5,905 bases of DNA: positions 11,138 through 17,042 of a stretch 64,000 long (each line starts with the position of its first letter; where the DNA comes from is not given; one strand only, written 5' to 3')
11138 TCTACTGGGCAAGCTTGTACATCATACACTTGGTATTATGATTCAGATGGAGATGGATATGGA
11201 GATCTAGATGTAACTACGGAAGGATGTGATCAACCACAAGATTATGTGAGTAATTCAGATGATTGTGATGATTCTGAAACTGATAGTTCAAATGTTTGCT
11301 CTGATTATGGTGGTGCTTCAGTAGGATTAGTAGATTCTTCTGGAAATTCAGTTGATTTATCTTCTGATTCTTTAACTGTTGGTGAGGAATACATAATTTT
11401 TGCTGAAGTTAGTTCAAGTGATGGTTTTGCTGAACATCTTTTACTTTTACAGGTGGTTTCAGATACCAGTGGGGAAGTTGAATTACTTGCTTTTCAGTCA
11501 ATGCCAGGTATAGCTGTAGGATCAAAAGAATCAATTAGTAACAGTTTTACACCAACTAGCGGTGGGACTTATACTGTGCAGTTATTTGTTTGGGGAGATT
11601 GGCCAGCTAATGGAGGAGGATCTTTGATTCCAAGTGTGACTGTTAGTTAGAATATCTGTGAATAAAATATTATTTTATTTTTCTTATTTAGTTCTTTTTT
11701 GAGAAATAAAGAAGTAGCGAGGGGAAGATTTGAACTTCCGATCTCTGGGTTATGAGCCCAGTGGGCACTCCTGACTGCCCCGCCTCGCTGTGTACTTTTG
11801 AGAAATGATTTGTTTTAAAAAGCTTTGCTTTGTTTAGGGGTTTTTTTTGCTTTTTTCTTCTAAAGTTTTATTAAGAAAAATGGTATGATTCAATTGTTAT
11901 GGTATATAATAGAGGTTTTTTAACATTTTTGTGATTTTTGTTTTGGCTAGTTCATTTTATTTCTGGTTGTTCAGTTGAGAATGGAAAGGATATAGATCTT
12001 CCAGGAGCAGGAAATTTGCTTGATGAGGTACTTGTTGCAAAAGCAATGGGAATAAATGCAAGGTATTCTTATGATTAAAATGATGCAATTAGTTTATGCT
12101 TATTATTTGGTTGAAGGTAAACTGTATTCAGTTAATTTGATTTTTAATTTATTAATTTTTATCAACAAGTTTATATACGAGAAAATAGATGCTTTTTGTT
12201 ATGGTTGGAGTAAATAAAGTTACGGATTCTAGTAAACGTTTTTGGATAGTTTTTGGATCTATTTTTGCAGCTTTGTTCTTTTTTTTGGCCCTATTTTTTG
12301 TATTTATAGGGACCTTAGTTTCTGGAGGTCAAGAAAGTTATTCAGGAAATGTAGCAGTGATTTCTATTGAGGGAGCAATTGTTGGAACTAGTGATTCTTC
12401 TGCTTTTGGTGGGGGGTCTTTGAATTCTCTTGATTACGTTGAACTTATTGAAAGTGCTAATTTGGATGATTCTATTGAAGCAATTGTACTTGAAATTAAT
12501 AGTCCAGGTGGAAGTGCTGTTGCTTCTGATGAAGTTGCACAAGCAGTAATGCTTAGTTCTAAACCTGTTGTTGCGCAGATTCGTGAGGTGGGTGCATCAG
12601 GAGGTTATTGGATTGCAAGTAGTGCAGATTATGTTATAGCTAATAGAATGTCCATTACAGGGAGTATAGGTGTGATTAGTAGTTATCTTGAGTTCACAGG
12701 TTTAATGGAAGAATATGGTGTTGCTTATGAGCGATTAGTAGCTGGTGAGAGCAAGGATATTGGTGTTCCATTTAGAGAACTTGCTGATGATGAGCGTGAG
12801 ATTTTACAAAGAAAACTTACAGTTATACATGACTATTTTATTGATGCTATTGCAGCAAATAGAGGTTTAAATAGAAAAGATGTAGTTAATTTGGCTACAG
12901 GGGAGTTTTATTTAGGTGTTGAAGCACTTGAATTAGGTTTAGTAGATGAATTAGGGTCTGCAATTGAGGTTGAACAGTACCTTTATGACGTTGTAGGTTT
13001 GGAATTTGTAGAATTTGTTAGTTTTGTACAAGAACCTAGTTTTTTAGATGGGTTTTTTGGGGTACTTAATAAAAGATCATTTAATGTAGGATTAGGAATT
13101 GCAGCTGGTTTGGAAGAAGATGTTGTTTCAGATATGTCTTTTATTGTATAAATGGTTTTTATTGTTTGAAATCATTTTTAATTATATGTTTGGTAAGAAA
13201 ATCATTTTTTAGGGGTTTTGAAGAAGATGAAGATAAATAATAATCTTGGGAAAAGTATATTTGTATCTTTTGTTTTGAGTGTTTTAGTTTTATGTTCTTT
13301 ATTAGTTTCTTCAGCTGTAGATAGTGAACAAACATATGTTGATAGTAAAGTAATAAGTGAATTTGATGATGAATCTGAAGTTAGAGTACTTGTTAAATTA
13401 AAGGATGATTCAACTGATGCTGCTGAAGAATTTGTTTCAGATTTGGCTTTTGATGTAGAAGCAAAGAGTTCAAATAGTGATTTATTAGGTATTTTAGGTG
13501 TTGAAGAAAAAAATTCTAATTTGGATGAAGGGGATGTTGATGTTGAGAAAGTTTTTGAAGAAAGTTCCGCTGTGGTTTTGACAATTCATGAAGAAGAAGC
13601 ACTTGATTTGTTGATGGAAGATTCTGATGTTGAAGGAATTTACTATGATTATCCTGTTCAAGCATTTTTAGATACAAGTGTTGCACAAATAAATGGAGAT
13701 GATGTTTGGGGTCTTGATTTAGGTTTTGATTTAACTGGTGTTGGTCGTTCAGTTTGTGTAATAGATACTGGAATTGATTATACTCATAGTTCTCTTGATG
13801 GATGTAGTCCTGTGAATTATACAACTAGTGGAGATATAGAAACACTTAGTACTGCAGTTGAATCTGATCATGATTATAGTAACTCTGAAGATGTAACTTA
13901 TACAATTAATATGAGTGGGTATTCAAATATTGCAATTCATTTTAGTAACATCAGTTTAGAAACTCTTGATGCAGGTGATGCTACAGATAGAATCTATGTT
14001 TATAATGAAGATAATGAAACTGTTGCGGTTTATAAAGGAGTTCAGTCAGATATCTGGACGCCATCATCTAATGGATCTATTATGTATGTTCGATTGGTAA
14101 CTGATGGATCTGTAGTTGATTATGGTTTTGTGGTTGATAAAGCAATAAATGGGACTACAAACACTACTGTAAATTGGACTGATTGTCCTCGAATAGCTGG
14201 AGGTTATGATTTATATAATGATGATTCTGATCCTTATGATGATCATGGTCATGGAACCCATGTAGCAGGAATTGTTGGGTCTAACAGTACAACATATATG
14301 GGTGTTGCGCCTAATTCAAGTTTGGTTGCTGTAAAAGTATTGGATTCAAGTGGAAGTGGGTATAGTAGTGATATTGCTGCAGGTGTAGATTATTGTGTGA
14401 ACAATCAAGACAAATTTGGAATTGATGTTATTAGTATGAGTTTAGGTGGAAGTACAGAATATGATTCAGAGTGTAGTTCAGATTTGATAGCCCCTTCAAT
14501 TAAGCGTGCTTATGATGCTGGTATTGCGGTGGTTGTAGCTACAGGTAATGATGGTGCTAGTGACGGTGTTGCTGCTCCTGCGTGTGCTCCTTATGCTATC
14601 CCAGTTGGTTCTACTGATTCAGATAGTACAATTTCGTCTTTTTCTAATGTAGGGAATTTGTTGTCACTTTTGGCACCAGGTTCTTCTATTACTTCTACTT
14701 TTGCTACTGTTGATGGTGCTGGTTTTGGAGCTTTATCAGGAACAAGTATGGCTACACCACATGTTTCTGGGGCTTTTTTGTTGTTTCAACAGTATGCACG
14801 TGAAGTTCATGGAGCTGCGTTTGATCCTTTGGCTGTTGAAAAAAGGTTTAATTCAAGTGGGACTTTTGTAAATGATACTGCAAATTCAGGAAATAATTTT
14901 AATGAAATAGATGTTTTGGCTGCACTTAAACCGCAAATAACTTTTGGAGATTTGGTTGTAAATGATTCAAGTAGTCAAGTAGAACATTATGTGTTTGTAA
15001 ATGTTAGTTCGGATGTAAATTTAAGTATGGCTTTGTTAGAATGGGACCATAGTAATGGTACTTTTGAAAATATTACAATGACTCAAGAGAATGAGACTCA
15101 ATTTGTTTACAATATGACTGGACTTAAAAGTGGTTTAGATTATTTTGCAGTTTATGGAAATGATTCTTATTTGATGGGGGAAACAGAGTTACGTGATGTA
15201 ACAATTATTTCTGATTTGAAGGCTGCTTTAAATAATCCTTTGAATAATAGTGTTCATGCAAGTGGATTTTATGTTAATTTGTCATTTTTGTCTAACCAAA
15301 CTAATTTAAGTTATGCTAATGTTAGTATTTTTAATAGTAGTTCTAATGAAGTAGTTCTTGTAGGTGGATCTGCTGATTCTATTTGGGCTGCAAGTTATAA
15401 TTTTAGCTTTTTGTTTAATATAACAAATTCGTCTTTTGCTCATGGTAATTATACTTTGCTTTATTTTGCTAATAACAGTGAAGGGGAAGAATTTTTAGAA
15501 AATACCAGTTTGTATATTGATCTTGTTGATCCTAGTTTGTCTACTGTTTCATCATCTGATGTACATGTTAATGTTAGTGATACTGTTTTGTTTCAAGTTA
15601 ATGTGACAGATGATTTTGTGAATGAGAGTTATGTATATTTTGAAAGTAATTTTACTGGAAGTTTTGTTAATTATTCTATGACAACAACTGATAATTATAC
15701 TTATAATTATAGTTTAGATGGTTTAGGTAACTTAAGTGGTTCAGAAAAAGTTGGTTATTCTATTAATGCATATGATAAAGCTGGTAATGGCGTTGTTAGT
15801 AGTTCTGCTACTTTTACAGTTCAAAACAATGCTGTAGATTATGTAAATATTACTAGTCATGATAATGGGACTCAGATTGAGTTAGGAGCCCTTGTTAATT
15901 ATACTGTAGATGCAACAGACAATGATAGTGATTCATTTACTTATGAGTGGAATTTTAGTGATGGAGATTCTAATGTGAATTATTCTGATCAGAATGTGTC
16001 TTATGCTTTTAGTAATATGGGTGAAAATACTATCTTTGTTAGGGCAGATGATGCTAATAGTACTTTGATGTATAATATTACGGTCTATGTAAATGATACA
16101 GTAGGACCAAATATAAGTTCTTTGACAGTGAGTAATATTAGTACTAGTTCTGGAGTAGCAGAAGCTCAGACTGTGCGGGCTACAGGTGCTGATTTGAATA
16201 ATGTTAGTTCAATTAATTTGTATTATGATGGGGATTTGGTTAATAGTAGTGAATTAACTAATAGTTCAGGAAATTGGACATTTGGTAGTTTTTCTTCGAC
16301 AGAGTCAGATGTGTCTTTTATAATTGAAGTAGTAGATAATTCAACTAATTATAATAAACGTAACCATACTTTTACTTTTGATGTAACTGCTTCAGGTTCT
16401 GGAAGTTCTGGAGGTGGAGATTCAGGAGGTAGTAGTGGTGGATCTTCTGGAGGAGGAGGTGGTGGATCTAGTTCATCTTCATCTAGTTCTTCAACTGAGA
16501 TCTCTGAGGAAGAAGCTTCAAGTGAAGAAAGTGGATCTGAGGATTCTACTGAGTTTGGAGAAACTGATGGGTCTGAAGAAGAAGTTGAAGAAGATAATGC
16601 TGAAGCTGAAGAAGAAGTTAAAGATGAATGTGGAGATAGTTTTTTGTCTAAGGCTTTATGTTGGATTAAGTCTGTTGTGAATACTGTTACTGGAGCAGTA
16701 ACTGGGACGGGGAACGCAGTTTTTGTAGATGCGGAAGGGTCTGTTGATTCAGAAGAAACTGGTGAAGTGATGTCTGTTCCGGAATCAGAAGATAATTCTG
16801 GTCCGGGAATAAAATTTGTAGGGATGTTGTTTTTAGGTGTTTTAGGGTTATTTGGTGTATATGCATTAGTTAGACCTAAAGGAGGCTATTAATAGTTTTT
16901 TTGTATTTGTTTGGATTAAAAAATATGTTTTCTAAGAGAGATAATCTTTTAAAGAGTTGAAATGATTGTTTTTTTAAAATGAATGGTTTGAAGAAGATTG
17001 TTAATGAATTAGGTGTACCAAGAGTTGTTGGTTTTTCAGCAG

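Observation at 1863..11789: tRNA-flanked five-gene surface-protein operon with alternating dockerin-like and cohesin-like modules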

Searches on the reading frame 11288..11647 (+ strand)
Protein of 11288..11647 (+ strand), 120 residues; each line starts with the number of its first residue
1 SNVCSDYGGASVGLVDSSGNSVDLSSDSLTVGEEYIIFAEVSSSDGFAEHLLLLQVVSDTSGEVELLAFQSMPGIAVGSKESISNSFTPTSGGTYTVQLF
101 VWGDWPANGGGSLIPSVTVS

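Call 8: search_protein_families(library=pfam, proteins=[window:11288-11647:+], max_evalue=10)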
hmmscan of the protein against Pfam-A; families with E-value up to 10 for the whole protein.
seq(120 aa): 1 family
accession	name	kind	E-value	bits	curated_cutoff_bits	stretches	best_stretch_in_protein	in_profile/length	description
PF00755.25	Carn_acyltransf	-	0.42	9.5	22.3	1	39-109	474-538/574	Choline/Carnitine o-acyltransferase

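Call 35: find_related_loci(query=A3, collection=metagenome_contigs, flank=10000)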
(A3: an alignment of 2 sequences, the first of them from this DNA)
Query A3 (120 aa) in metagenome_contigs; peptide patterns used: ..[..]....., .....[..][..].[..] (x = any residue, [..] = any of these).
36 stretches matched a pattern, but none encodes a relative of the query by tblastn (E <= 1e-3).

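Call 88: search_solved_structures(query=A7, max_evalue=10)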
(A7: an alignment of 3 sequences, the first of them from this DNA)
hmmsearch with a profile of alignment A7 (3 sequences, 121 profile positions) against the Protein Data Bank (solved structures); distinct sequences matched with E-value up to 10: 5.
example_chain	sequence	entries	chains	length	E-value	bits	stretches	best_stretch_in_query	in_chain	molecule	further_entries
8c8k_A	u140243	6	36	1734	1.1e-05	28.7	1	12-107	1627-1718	Cell surface protein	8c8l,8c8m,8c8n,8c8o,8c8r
4rv1_A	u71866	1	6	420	0.00082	22.6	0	53-85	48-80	Engineered Protein OR497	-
4hxt_A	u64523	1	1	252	0.024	17.9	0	53-85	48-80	De Novo Protein OR329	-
22zo_A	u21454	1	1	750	0.69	13.2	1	65-110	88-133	Vip4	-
9phf_A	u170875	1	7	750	0.69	13.2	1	65-110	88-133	Vip4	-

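Call 90: search_solved_structures(query=A7, max_evalue=0.001, show_alignments=1)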
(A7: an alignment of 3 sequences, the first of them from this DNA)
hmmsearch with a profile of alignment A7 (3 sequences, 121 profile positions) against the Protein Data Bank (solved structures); distinct sequences matched with E-value up to 0.001: 2.
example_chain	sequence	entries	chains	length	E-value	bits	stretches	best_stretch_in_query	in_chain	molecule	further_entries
8c8k_A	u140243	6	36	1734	1.1e-05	28.7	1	12-107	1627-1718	Cell surface protein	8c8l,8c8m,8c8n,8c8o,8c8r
4rv1_A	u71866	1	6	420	0.00082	22.6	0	53-85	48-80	Engineered Protein OR497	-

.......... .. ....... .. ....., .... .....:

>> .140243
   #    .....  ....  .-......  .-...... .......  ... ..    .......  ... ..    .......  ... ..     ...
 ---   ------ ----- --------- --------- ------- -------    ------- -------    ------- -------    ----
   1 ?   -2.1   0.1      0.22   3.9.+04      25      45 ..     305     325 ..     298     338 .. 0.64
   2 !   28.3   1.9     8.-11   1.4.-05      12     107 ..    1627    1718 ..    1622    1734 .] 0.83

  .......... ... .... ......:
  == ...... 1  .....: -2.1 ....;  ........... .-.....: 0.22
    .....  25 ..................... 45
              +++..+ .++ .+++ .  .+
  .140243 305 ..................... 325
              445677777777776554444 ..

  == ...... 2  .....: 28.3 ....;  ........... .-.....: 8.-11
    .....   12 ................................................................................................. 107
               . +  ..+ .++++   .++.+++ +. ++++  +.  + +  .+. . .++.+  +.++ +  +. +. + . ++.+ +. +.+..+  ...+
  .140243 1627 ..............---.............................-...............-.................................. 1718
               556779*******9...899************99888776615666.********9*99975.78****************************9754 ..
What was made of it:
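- On AOA-type Ig-array S-layer protein (NmSLP-like): Only the D10-like terminal domain is shared (E 1.1e-5; calls 88, 90).
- Closest known: Nitrosopumilus maritimus S-layer protein NmSLP. Same: The C-terminal domain of about 110 aa in g2 and g5 aligns with NmSLP residues 1627-1718, the tenth Ig-like domain, at E 1.1e-5 (calls 88, 90).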

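Call 92: search_protein_families(library=pfam, alignment_id=A7, max_evalue=1)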
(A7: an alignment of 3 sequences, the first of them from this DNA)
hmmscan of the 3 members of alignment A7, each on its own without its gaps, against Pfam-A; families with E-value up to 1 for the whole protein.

A. member 1, seq(120 aa): 1 family
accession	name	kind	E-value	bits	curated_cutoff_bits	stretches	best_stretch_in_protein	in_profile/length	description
PF00755.25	Carn_acyltransf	-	0.42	9.5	22.3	1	39-109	474-538/574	Choline/Carnitine o-acyltransferase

B. families by the number of members that match (of 3 scanned): 6 families
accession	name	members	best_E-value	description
PF22352.2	K319L-like_PKD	1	0.0013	K319L-like, PKD domain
PF24318.1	DUF7490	1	0.015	Domain of unknown function (DUF7490)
PF07705.17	CARDB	1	0.015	CARDB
PF17970.7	bMG1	1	0.21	Bacterial Alpha-2-macroglobulin MG1 domain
PF05345.18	He_PIG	1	0.38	Putative Ig domain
PF00755.25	Carn_acyltransf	1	0.42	Choline/Carnitine o-acyltransferase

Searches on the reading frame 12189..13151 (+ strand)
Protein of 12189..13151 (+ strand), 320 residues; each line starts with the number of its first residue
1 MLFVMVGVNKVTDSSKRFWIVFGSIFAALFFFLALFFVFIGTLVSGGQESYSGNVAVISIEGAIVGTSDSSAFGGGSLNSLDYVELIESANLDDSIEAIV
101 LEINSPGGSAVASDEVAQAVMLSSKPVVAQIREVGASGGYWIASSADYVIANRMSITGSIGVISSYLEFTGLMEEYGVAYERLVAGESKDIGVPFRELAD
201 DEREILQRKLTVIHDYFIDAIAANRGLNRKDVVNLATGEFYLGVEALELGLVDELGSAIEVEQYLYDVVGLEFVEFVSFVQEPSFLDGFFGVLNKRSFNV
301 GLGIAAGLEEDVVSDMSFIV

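Call 47: search_protein_families(library=pfam, proteins=[window:12189-13151:+], max_evalue=0.001)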
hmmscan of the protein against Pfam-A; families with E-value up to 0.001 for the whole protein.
window:12189-13151:+ (320 aa): 4 families
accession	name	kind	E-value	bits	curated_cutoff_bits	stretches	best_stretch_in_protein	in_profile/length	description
PF01343.23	Peptidase_S49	-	4.9e-40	137.5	24.9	1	123-262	5-144/154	Peptidase family S49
PF25145.1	NfeD1b_N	-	1.4e-07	31.7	40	1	93-164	28-99/189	NfeD1b, N-terminal domain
PF00574.28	CLP_protease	-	0.00015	22.2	20.2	0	92-156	42-104/182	Clp protease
PF00378.25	ECH_1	-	0.00073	19.4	27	0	114-155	78-119/251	Enoyl-CoA hydratase/isomerase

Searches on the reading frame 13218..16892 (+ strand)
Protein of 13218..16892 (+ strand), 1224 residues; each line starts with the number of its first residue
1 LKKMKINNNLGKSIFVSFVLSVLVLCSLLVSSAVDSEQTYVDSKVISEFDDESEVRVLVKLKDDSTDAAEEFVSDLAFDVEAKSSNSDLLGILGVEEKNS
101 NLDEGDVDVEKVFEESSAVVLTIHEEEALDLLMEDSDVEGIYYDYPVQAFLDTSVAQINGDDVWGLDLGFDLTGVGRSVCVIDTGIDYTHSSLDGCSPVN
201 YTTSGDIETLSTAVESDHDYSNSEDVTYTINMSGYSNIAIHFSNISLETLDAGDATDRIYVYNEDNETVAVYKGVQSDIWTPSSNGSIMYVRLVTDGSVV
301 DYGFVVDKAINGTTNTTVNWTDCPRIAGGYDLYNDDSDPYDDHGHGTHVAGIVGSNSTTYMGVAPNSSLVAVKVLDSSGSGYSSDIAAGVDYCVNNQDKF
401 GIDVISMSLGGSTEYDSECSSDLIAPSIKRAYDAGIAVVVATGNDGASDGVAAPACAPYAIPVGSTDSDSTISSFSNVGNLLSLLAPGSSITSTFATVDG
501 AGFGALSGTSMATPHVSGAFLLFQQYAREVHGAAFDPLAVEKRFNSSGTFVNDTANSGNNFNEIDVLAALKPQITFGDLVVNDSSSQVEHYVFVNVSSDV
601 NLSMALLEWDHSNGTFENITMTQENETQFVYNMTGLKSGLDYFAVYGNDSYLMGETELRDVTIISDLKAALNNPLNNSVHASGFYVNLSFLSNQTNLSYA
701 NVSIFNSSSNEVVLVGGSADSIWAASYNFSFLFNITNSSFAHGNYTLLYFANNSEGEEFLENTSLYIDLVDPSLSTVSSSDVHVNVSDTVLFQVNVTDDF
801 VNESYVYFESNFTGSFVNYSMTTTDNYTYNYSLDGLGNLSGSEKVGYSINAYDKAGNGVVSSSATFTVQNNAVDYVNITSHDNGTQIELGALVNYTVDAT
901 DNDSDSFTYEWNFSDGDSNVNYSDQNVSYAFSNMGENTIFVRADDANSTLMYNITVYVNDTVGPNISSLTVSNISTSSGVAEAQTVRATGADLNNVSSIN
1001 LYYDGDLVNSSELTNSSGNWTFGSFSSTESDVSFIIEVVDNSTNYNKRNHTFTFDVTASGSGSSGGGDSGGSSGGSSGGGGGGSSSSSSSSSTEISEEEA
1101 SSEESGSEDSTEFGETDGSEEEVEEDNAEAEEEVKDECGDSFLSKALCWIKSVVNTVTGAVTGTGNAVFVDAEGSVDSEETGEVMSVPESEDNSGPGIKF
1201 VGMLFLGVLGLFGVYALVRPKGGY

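Call 47: search_protein_families(library=pfam, proteins=[window:13218-16892:+], max_evalue=0.001)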
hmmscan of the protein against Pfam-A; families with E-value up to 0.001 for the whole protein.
window:13218-16892:+ (1224 aa): 4 families
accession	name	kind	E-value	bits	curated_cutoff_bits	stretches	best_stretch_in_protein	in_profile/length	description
PF00082.27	Peptidase_S8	-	2.7e-44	152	21.8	1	176-527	3-257/288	Subtilase family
PF18911.6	PKD_4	-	6e-06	26.7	27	1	885-949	12-74/85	PKD domain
PF00431.26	CUB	-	1.4e-05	25.8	21.4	1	213-306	14-108/110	CUB domain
PF00801.26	PKD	-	4.2e-05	23.9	23.5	1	884-956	8-78/80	PKD domain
